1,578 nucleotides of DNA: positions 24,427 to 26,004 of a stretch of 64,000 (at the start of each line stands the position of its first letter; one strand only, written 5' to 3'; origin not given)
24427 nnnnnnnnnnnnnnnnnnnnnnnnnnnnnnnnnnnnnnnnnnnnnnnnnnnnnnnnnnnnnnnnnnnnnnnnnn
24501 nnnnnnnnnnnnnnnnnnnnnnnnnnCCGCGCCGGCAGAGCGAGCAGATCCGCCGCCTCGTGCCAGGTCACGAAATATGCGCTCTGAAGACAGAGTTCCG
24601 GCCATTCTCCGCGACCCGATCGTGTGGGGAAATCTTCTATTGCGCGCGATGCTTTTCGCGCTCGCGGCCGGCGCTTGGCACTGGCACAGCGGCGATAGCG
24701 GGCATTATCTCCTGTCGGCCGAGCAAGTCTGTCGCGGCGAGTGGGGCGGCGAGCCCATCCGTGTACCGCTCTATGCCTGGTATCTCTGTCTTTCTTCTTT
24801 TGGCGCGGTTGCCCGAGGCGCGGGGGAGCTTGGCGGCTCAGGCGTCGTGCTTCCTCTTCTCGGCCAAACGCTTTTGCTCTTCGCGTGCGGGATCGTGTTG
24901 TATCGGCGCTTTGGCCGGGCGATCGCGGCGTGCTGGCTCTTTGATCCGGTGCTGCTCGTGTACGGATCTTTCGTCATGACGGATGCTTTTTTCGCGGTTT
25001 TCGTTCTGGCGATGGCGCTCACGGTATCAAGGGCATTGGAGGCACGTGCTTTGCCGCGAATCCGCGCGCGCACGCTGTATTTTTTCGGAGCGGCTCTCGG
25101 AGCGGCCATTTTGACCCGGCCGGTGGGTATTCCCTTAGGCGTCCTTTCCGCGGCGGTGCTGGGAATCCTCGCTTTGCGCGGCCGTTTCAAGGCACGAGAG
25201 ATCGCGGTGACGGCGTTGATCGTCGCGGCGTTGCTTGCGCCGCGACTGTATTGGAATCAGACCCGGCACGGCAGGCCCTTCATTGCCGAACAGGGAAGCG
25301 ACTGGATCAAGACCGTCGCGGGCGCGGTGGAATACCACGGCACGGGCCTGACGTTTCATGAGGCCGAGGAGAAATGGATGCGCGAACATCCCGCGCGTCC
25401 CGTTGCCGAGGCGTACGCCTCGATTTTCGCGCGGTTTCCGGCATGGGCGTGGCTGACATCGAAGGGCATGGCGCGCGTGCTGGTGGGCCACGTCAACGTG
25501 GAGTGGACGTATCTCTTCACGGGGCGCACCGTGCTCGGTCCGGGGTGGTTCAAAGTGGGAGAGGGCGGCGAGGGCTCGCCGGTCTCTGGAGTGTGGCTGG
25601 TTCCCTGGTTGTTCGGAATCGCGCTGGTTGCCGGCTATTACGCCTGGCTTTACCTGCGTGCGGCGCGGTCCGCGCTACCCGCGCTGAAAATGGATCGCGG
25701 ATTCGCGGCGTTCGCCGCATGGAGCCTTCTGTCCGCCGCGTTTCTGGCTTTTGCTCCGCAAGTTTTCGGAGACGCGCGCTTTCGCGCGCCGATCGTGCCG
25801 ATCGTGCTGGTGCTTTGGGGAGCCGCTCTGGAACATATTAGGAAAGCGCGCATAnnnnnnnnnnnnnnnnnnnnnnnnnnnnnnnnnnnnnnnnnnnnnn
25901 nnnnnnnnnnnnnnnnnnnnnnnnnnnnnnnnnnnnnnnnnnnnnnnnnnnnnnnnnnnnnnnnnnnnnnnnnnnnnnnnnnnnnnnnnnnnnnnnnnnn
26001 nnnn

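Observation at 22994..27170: Three-gene glycosylation module: MTase-GT2 fusion, PMT/ArnT-like GT-C, and Wzy_C/O-antigen-ligase(PglL)-like protein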

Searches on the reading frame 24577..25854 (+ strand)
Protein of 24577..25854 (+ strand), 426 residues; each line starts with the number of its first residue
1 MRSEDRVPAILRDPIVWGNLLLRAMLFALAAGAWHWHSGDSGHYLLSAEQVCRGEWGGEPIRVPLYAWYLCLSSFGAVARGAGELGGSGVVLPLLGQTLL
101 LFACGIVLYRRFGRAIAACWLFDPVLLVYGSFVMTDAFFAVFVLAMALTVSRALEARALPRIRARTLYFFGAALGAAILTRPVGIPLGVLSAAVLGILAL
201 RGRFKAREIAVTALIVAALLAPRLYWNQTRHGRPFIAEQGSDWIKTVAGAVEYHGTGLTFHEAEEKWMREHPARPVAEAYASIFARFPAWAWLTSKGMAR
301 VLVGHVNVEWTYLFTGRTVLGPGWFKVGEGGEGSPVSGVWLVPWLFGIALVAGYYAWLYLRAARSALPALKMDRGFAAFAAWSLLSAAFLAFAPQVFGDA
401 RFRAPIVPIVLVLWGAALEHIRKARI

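Call 7: search_protein_families(library=pfam, proteins=[window:24577-25854:+], max_evalue=0.1)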
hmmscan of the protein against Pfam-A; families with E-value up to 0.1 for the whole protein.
window:24577-25854:+ (426 aa): 2 families
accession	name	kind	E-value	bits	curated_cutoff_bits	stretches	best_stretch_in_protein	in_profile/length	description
PF13231.12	PMT_2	-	1.5e-07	32.2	26.1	1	97-226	36-160/160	Dolichyl-phosphate-mannose-protein mannosyltransferase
PF02366.24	PMT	-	0.011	15.7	22.7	1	113-200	114-203/245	Dolichyl-phosphate-mannose-protein mannosyltransferase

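Call 8: search_protein_families(library=ncbifam, proteins=[window:24577-25854:+], max_evalue=0.1)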
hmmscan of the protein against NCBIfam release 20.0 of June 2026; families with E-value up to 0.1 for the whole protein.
window:24577-25854:+ (426 aa): 0 families

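Call 18: find_homologous_proteins(query=window:24577-25854:+, max_evalue=0.00001)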
Query window:24577-25854:+ (426 aa): 9 proteins with E <= 0.00001 among 8000 candidates.
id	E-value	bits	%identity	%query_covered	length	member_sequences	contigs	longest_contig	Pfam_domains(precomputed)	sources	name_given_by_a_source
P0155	3.9e-279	944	100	100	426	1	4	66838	PF13231.13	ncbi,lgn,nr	ncbi:MAG: glycosyltransferase family 39 protein [Deltaproteobacteria bacterium]|nr:glycosyltransfera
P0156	7.5e-238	808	85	100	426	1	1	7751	PF13231.13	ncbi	-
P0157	1.4e-85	306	43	94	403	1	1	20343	-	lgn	-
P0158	1.8e-83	299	39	99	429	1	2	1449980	-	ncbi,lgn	ncbi:MAG: hypothetical protein AB7F43_05795 [Bacteriovoracia bacterium]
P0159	2.4e-82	295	41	96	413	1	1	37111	-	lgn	-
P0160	9.5e-81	290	42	95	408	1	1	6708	-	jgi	jgi:hypothetical protein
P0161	1.1e-78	283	38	96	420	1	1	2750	-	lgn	-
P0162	1.4e-55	207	37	94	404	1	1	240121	PF13231.13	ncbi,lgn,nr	ncbi:MAG: hypothetical protein JST04_13045 [Bdellovibrionales bacterium]|nr:hypothetical protein [Bd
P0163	6.9e-46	175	41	54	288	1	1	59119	-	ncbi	-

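Call 35: search_solved_structures(query=window:24577-25854:+, max_evalue=1)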
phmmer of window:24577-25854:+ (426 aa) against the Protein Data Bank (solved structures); distinct sequences matched with E-value up to 1: 1.
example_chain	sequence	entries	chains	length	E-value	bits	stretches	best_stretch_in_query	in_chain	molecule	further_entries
6eug_A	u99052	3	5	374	0.53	12.5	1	239-292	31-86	Beta-glucanase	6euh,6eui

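Call 39: search_solved_structures(query=A4, max_evalue=10, show_alignments=2)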
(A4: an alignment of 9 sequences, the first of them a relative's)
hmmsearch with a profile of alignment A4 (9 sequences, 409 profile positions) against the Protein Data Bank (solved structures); distinct sequences matched with E-value up to 10: 0.

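Call 55: predict_structure(alignment_id=A4)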
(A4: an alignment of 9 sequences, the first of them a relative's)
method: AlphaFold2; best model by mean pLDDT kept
length: 426 residues; sequences in the alignment: 9
mean_pLDDT: 78.5   pTM: 0.84
mean pLDDT of the five models: 78.5, 78.1, 77.7, 77.2, 75.6
residues with pLDDT >= 90: 78; 70-90: 260; 50-70: 69; < 50: 19
segments of 3 or more residues with pLDDT < 50: 81-83, 321-332
pLDDT, mean of each block of 10 residues (from residue 1): 69 92 87 64 74 72 79 64 53 85 94 93 85 81 91 67 75 87 80 75 77 88 85 78 77 77 82 80 87 80 71 66 42 61 80 91 92 83 90 68 80 93 80
secondary structure, 60 per line:
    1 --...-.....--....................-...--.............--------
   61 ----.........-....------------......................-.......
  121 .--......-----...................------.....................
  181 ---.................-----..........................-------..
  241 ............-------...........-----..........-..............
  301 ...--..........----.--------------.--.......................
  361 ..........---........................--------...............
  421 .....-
elements in order: H7-11 H14-33 H40-52 H65-73 H75-78 H91-112 H114-121 H124-129 H135-153 H160-180 H184-200 H206-231 H239-252 H260-270 H276-285 H287-303 H306-315 H338-370 H374-397 H406-425

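Call 58: fold_search(model_id=the predicted structure, library=pdb)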
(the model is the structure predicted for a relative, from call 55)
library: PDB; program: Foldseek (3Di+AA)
matches with E <= 10: 278; with E <= 0.001: 0
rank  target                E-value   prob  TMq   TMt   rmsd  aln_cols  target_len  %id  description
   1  5ezm                  1.8e-03  1.00  0.36  0.29  20.2       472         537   17  Crystal Structure of ArnT from Cupriavidus metallidurans in the apo state (released 2016-02-17)
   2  5f15                  3.0e-03  1.00  0.39  0.32  18.6       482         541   16  Crystal Structure of ArnT from Cupriavidus metallidurans bound to Undecaprenyl phosphate (released 2016-02-17)
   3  6p25_A                9.3e-03  1.00  0.33  0.21   8.8       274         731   19  Structure of S. cerevisiae protein O-mannosyltransferase Pmt1-Pmt2 complex bound to the sugar donor and a peptide acce (released 2019-07-10)
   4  9i5k_A                1.0e-02  0.99  0.32  0.29  19.1       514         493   12  Structure of the Chaetomium thermophilum Pmt4 homodimer (C2 symmetry) (released 2025-12-24)
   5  6p25_B                1.2e-02  1.00  0.35  0.23   6.0       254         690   15  Structure of S. cerevisiae protein O-mannosyltransferase Pmt1-Pmt2 complex bound to the sugar donor and a peptide acce (released 2019-07-10)
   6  7e9s_A                1.5e-02  1.00  0.40  0.23  15.2       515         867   12  Archaeal oligosaccharyltransferase AglB from Archaeoglobus fulgidus in complex with an inhibitory peptide and a dolich (released 2021-09-08)
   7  9i5l_A                3.9e-02  1.00  0.32  0.21   7.4       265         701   14  Structure of the Chaetomium thermophilum Pmt4 homodimer (C1 symmetry) (released 2025-12-24)
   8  3waj                  3.9e-02  1.00  0.45  0.27  16.5       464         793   13  Crystal structure of the Archaeoglobus fulgidus oligosaccharyltransferase (O29867_ARCFU) complex with Zn and sulfate (released 2013-10-30)
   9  9s6r_A                6.1e-02  0.99  0.37  0.41  14.2       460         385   10  Ternary cryo-EM structure of yeast ALG3 with Dol25-PP-GlcNAc2Man5, Dol25-P-Man, and Fab (released 2026-03-18)
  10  9dlf_C                6.1e-02  0.97  0.37  0.27  16.9       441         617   14  Arabinosyltransferase AftB in complex with Fab_B3 (released 2025-06-25)
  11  9dlh                  6.8e-02  0.98  0.36  0.28  13.4       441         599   12  donor substrate analog-bound AftB (released 2025-06-25)
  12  9n9j_I                1.2e-01  0.98  0.43  0.28  16.7       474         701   12  Structure of a GRP94 folding intermediate engaged with a CCDC134- and FKBP11-bound secretory translocon (released 2025-11-19)
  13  8if8_C                1.4e-01  0.41  0.20  0.15  22.1       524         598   13  Arabinosyltransferase AftA (released 2023-05-31)
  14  9e6i_B                1.5e-01  1.00  0.33  0.21   7.2       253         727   13  Cryo-EM structure of Saccharomyces cerevisiae Pmt4-Ccw5 complex (released 2025-10-15)
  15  9e61_B                1.7e-01  0.99  0.33  0.21   7.2       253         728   13  Cryo-EM structure of Saccharomyces cerevisiae Pmt4 apo form (released 2025-10-15)
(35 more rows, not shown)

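Call 63: find_encoding_contigs(protein=P0162, flank=8000, max_places=1)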
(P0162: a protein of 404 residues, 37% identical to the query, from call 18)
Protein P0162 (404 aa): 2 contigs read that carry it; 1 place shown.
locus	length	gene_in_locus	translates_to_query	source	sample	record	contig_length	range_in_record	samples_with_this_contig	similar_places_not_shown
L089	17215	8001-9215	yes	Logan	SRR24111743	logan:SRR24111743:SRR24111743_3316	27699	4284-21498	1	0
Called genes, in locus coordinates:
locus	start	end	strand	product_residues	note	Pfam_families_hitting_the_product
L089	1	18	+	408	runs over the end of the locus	-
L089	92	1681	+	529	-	-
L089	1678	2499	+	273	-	PF01061:ABC2_membrane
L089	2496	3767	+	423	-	PF00005:ABC_tran, PF13304:AAA_21 (weak), PF14524:Wzt_C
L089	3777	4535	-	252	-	PF03808:Glyco_tran_WecG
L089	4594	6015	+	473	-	PF13727:CoA_binding_3, PF02397:Bac_transf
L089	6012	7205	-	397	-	-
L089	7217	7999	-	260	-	PF08241:Methyltransf_11, PF08242:Methyltransf_12 (weak), PF13649:Methyltransf_25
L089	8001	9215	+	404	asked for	PF13231:PMT_2 (weak)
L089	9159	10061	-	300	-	PF13641:Glyco_tranf_2_3, PF00535:Glycos_transf_2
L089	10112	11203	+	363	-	PF00534:Glycos_transf_1, PF13692:Glyco_trans_1_4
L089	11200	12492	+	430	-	-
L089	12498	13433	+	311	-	PF01370:Epimerase, PF04321:RmlD_sub_bind, PF16363:GDP_Man_Dehyd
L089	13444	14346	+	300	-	-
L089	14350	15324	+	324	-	PF13692:Glyco_trans_1_4, PF00534:Glycos_transf_1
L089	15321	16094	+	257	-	PF13489:Methyltransf_23, PF08241:Methyltransf_11, PF08242:Methyltransf_12, PF13649:Methyltransf_25, PF13847:Methyltransf_31 (weak)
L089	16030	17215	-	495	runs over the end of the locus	-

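Call 83: search_protein_families(library=pfam, proteins=[L089:6015-7205:-, L089:11200-12489:+, L089:92-1678:+], max_evalue=0.01)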
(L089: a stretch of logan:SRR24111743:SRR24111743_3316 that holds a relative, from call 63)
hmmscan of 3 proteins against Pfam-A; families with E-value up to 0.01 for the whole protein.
L089:6015-7205:- (397 aa): 1 family
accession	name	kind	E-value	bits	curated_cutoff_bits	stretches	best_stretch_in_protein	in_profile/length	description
PF04932.20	Wzy_C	-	0.0034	17.6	31.7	0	219-308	7-104/149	O-Antigen ligase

L089:11200-12489:+ (430 aa): 1 family
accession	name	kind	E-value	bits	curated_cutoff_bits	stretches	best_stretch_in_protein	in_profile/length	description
PF01554.23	MatE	-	0.00068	19.8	24.9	1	239-335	9-104/161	MatE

L089:92-1678:+ (529 aa): 1 family
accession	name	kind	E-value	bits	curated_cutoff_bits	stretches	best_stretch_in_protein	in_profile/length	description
PF05159.20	Capsule_synth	-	0.00099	19.1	20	1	318-436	144-268/310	Capsule polysaccharide biosynthesis protein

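Call 100: search_protein_representatives(alignment_id=A4)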
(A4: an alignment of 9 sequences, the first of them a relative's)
Query: 9 sequences, 409 profile positions. Proteins with E-value up to 0.001 (for the whole library): 3097; up to 1e-10: 280; up to 1e-30: 39. The best 150 are listed.
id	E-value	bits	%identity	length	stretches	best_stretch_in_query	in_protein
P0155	1.4e-180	617.0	-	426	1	1-406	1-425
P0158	1.7e-170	583.7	-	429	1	1-408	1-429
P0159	9.0e-168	574.8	-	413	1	5-404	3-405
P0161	5.4e-167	572.2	-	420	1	10-407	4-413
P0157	4.7e-164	562.5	-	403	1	13-407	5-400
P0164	8.7e-127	439.8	-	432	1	5-403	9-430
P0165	2.4e-124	431.7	-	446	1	6-397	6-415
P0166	9.3e-123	426.5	-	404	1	15-401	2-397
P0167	7.6e-122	423.5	-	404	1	5-401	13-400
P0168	6.2e-119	413.9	-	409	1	14-399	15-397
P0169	3.4e-118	411.5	-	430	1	5-401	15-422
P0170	4.4e-115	401.2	-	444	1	5-405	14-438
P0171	4.9e-112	391.2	-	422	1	10-404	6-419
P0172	1.3e-107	376.6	-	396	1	24-400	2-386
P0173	1.6e-106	373.1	-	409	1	14-402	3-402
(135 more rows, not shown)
